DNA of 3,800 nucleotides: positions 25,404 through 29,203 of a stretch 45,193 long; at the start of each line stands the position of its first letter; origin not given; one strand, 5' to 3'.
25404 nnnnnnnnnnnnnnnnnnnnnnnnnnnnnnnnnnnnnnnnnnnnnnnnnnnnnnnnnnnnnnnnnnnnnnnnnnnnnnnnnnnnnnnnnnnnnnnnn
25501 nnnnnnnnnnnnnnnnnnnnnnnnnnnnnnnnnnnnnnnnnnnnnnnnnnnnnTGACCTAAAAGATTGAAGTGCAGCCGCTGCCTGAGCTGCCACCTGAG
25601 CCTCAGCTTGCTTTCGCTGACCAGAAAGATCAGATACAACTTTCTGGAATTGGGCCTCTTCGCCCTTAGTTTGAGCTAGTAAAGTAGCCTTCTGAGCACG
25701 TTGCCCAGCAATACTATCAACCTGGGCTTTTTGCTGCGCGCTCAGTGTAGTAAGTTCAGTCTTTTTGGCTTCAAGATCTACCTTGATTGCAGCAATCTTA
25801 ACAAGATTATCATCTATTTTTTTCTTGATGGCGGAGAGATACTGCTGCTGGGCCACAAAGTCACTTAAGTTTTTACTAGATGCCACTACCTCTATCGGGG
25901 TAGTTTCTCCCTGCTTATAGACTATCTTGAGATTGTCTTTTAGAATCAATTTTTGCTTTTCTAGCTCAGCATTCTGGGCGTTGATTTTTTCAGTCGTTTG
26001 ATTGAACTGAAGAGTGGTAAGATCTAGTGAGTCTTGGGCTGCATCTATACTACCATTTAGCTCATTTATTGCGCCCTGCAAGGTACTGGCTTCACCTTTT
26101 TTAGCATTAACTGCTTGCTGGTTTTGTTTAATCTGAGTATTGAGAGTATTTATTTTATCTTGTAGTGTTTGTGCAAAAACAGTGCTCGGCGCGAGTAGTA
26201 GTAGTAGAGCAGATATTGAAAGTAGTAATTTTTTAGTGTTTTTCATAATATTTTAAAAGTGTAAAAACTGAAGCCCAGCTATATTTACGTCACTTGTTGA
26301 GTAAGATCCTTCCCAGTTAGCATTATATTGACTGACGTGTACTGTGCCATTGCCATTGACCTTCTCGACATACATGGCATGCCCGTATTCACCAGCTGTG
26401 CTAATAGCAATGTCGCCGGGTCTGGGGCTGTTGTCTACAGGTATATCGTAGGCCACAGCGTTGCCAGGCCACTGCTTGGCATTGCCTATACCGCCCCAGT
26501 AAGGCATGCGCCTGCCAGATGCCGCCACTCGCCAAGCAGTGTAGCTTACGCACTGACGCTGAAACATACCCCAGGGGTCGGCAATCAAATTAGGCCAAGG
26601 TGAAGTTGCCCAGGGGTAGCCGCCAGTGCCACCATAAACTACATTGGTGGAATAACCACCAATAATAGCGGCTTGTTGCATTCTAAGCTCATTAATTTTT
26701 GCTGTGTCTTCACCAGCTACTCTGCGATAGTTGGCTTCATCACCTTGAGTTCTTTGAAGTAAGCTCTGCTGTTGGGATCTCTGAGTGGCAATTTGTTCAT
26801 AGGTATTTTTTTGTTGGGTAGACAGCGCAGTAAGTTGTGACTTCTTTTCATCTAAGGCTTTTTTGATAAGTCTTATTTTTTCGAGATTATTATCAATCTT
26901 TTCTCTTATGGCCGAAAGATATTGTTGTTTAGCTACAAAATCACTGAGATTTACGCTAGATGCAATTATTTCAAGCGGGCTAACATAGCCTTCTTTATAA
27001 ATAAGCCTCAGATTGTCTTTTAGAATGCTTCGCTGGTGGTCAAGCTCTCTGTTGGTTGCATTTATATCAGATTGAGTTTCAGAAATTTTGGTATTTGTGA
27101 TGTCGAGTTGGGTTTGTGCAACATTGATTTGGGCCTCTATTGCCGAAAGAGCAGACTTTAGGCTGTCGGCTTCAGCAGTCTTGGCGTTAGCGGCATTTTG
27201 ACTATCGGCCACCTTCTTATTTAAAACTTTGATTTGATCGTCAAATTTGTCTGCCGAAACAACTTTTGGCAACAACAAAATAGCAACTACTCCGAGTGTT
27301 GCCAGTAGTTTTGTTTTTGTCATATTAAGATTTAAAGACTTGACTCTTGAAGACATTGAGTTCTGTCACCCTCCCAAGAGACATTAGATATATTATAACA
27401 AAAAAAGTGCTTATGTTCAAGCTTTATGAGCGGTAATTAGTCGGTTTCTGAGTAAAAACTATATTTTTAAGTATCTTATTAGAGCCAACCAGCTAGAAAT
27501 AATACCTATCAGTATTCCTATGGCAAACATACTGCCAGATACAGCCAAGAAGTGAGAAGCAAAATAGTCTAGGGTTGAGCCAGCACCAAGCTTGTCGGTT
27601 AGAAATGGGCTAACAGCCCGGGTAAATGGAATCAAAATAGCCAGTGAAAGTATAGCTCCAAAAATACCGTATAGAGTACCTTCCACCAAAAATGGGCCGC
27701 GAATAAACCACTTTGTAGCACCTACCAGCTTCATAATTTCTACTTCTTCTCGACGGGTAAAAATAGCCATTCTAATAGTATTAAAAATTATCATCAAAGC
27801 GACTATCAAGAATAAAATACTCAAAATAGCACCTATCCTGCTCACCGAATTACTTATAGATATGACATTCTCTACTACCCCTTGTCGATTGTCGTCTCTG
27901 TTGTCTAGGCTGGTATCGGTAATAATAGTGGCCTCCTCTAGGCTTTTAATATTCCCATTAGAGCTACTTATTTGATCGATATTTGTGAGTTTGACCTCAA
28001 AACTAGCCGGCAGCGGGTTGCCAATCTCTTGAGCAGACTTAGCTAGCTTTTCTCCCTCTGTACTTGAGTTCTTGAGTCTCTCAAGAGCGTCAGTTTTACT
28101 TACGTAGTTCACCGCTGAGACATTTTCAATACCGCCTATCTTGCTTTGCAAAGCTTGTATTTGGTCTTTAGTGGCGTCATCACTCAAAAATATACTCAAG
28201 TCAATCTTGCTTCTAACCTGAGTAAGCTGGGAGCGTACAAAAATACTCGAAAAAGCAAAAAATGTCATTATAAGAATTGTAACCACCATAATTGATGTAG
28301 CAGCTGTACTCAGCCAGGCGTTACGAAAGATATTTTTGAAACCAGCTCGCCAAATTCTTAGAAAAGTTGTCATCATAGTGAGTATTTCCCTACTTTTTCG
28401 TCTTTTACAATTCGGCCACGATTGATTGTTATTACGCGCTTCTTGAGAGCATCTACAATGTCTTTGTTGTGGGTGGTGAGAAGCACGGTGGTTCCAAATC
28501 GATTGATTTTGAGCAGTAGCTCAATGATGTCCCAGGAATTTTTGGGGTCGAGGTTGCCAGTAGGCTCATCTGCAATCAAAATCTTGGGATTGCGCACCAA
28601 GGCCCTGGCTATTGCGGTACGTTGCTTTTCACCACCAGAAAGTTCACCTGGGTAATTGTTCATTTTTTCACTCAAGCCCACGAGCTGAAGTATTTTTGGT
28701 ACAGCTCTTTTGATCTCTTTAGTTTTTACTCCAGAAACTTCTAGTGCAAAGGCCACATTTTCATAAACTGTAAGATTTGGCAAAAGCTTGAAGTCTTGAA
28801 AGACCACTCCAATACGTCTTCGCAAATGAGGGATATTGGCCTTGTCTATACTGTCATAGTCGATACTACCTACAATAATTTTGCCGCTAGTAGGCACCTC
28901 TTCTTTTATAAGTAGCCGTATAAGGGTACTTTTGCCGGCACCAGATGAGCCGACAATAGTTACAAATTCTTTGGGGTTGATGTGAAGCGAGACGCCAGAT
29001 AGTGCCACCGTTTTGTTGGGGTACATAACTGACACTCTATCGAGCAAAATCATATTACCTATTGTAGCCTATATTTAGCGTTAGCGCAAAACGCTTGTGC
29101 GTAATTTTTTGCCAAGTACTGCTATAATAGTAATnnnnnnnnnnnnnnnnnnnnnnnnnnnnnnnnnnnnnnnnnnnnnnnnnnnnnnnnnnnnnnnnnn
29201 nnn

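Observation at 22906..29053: ftsE-ftsX followed by three peptidoglycan hydrolases and a CtpA protease: one FtsX-type coiled-coil scaffold carrying two different catalytic domains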

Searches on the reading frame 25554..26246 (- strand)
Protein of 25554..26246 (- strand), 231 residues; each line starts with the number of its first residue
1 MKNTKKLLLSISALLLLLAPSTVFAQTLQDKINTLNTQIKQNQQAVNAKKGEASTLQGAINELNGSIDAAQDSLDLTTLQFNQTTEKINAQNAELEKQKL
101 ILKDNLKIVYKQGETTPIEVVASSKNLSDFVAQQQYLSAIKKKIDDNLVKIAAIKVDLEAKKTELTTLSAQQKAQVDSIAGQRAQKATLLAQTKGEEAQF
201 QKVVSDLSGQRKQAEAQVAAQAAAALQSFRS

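Call 63: search_solved_structures(query=window:25554-26246:-, max_evalue=1, show_alignments=3)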
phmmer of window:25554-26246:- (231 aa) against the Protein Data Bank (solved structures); distinct sequences matched with E-value up to 1: 4.
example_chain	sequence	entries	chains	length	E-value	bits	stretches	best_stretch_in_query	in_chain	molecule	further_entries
8hd0_E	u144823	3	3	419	0.016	18.5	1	15-224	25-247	Murein hydrolase activator EnvC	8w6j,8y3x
9tmp_A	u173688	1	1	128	0.23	14.7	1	5-51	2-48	Soluble cytochrome b562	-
1avy_A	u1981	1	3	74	0.33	14.2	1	28-64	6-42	FIBRITIN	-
6tpi_A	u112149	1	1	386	0.34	14.1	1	29-224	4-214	Murein hydrolase activator EnvC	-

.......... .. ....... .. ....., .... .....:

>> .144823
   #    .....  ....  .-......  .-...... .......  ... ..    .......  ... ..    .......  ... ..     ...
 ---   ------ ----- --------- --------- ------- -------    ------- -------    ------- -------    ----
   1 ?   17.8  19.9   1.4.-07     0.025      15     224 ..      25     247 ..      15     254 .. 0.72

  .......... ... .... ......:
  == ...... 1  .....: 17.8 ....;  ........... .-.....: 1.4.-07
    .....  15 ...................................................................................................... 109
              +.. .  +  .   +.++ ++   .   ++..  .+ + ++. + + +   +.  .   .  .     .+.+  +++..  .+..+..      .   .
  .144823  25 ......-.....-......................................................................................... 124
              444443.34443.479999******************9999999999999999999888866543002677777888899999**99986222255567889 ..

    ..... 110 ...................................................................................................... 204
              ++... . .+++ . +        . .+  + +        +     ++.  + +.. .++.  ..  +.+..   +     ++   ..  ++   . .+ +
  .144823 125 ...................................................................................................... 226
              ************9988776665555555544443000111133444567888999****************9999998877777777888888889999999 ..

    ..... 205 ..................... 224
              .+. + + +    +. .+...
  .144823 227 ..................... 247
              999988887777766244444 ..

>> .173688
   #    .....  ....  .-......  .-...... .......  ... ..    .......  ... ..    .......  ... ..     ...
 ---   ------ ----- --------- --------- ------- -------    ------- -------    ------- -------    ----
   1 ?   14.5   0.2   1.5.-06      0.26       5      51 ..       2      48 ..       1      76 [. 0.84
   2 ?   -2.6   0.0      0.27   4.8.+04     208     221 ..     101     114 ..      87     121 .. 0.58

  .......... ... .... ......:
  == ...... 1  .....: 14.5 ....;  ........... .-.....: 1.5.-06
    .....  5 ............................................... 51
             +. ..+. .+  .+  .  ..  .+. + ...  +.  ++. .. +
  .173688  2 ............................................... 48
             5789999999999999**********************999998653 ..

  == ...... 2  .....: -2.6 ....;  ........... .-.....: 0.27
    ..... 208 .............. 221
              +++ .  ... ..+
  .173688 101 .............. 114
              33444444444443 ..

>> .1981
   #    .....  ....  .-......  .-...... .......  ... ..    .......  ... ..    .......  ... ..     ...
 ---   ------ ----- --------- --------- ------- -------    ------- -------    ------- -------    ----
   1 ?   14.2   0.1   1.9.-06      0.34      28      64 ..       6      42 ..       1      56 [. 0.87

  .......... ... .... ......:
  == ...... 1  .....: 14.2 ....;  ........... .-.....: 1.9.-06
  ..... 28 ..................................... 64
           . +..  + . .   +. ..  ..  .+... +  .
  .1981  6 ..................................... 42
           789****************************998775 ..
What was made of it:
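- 25827..25919 (-): Hairpin tip of the coiled coil (aa 110-140, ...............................); proposed FtsX-binding site. It aligns with EnvC 125-141 (call 63).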

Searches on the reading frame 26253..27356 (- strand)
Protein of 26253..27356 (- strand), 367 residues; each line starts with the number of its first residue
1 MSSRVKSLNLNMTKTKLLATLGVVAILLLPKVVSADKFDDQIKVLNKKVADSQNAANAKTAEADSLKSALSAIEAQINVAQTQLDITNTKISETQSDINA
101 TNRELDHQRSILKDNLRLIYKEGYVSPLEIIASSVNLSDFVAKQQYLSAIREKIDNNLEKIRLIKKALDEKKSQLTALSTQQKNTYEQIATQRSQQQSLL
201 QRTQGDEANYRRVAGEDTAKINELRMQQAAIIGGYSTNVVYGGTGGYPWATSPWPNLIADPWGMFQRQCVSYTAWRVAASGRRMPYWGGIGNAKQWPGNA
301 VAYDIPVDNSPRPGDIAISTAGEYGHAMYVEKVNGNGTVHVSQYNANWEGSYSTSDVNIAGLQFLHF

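Call 3: search_protein_families(library=pfam, proteins=[window:26253-27356:-], max_evalue=0.01)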
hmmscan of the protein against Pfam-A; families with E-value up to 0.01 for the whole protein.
window:26253-27356:- (367 aa): 2 families
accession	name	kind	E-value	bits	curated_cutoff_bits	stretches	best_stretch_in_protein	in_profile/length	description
PF05257.22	CHAP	-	2.5e-16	60.4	26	1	261-345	3-81/81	CHAP domain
PF24568.1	CC_PcsB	-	0.00023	21.4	27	1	99-171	2-75/75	Peptidoglycan hydrolase PcsB, coiled-coil domain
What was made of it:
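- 26253..27356 (-): cc-CHAP: signal peptide, two-helix coiled coil, CHAP domain (367 aa); PcsB-like. CC_PcsB scores 21.4 bits, below its cut-off of 27 (call 3).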

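Call 41: search_solved_structures(query=window:26253-27356:-, max_evalue=0.01, show_alignments=2)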
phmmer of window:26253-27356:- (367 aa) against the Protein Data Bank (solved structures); distinct sequences matched with E-value up to 0.01: 6.
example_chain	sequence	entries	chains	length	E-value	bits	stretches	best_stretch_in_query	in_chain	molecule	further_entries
2k3a_A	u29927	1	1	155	5.3e-10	42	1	286-360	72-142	CHAP domain protein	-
2lrj_A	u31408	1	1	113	5.6e-07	32.1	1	285-360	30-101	Staphyloxanthin biosynthesis protein, putative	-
4cgk_A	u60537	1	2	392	1.8e-05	27.1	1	158-348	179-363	SECRETED 45 KDA PROTEIN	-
5t1q_A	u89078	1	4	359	2.1e-05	26.8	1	266-365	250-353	N-acetylmuramoyl-L-alanine amidase domain-containing protein SAOUHSC_02979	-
9eum_A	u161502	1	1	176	0.0007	21.9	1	264-360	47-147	Peptidase C51 domain-containing protein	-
9r6w_AAA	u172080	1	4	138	0.0097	18.1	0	285-348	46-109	Peptidoglycan hydrolase PcsB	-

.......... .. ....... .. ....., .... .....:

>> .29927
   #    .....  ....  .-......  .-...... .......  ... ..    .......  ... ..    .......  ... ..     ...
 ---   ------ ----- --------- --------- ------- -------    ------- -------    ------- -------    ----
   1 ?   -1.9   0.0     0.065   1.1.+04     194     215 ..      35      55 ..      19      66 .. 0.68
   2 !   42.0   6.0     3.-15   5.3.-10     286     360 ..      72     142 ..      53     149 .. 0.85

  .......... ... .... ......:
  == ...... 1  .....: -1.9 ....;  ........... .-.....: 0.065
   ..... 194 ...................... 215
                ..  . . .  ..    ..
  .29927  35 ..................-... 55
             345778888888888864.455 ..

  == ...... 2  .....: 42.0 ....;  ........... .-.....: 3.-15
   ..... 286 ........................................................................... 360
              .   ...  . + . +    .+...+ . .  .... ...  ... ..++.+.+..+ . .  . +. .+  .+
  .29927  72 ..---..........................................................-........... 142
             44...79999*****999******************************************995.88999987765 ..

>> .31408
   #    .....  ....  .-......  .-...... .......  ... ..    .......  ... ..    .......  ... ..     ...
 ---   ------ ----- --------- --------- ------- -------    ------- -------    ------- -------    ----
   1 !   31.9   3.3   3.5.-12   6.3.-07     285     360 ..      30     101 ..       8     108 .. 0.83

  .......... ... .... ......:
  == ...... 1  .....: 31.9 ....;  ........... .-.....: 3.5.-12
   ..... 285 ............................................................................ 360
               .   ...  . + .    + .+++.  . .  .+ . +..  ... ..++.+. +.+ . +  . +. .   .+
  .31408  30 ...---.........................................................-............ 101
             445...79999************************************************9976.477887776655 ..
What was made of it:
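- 26253..27356 (-): S. pneumoniae PcsB 4cgk_A matches at E=1.8e-5 over aa 158-348 (call 41).
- On PcsB-like CHAP hydrolases: 4cgk_A matches at E=1.8e-5 (call 41).
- Closest known: FtsEX-PcsB. Same: The sequence matches PcsB (call 41) and, below the cut-off, Pfam CC_PcsB (call 3).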

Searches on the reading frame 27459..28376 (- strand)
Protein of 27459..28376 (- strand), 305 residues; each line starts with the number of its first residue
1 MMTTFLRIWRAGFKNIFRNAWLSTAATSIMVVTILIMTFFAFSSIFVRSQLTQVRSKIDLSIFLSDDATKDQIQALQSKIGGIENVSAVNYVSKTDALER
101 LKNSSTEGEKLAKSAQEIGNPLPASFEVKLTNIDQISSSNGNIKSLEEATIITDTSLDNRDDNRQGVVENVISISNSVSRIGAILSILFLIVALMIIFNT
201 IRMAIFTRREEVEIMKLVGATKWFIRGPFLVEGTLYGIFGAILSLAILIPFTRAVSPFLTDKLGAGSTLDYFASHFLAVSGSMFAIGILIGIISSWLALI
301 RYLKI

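Call 3: search_protein_families(library=pfam, proteins=[window:27459-28376:-], max_evalue=0.01)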
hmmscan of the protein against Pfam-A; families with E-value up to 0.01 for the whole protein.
window:27459-28376:- (305 aa): 2 families
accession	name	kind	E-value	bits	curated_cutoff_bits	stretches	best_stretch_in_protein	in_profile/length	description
PF18075.7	FtsX_ECD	-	4.9e-20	72.4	23.5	1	60-147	3-91/96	FtsX extracellular domain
PF02687.27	FtsX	-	1.2e-15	58.1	25.5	1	184-304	2-117/120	FtsX-like permease C-terminal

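Call 42: search_solved_structures(query=window:27459-28376:-, max_evalue=0.001, show_alignments=0)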
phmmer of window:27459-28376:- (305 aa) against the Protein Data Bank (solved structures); distinct sequences matched with E-value up to 0.001: 8.
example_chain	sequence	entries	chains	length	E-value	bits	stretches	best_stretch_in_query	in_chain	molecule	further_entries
8ymc_C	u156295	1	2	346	1e-21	80.8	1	39-304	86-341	Cell division protein FtsX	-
8hd0_C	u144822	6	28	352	1.1e-21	80.6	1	39-304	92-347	Cell division protein FtsX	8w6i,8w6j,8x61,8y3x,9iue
8i6o_A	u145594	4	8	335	2.2e-20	76.4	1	58-304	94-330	Cell division protein FtsX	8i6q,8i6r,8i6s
8idb_C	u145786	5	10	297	3.3e-14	56.2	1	54-302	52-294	Cell division protein FtsX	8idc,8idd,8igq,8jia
8tzj_C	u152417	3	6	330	1.6e-13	53.9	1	5-248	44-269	Cell division protein FtsX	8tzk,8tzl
9o9x_C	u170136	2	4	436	1.4e-07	34.4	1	179-256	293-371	ABC transporter permease YtrF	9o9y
9w2w_A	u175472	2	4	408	0.00099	21.8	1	180-300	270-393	LolF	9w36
9w35_A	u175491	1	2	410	0.001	21.8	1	180-300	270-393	LolF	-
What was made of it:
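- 27459..28376 (-): ftsX, permease with an extracellular domain (305 aa). Pfam FtsX_ECD (aa 60-147) and FtsX (aa 184-304) (call 3). phmmer to solved FtsX chains 8ymc_C and 8hd0_C gives E about 1e-21 (call 42).
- On FtsEX (type VII ABC mechanotransmitter): Solved FtsX chains match at E about 1e-21 (call 42).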

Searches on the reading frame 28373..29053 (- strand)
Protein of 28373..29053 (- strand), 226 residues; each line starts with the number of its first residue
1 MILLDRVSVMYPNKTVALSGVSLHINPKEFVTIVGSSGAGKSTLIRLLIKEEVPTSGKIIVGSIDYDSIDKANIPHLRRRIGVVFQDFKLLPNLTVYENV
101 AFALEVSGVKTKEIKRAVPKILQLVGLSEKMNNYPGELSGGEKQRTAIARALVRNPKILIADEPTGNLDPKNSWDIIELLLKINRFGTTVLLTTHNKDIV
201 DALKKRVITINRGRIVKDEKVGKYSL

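Call 3: search_protein_families(library=pfam, proteins=[window:28373-29053:-], max_evalue=0.01)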
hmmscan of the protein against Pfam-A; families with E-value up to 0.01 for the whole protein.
window:28373-29053:- (226 aa): 13 families
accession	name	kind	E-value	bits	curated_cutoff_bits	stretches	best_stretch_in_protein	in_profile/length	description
PF00005.33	ABC_tran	-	1e-37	130.2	25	1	18-165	1-136/137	ABC transporter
PF13304.12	AAA_21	-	1.8e-07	32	27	1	136-197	236-300/304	AAA domain, putative AbiEii toxin, Type IV TA system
PF00931.28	NB-ARC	-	4.7e-06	26.5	23.5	1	28-211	19-151/248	NB-ARC domain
PF13401.12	AAA_22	-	9.3e-05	23.2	27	1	28-164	5-93/130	AAA domain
PF02463.25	SMC_N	-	0.00016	21.6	40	0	120-205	125-207/220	RecF/RecN/SMC N terminal domain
PF13555.12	AAA_29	-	0.00025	21.2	27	1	19-45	13-39/61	P-loop containing region of AAA domain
PF03193.22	RsgA_GTPase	-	0.00037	20.8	30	1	29-53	107-131/174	RsgA GTPase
PF13191.12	AAA_16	-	0.0012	19.8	32.6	1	29-74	25-64/167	AAA ATPase domain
PF20720.3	nSTAND3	-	0.0015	18.7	27.2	1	25-54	14-43/155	Novel STAND NTPase 3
PF01926.29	MMR_HSR1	-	0.0022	18.6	21.9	1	31-56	2-27/113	50S ribosome-binding GTPase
PF01935.23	DUF87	-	0.0027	18.3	23.2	1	25-61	16-57/220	Helicase HerA, central domain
PF13175.12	AAA_15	-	0.0058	16.7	32.1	0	23-48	19-43/374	AAA ATPase domain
PF02492.25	cobW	-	0.0084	16.1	20.7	0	31-73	3-46/180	CobW/HypB/UreG, nucleotide-binding domain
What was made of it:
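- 28373..29053 (-): ftsE, ABC ATPase (226 aa). Pfam ABC_tran E=1e-37 (call 3).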
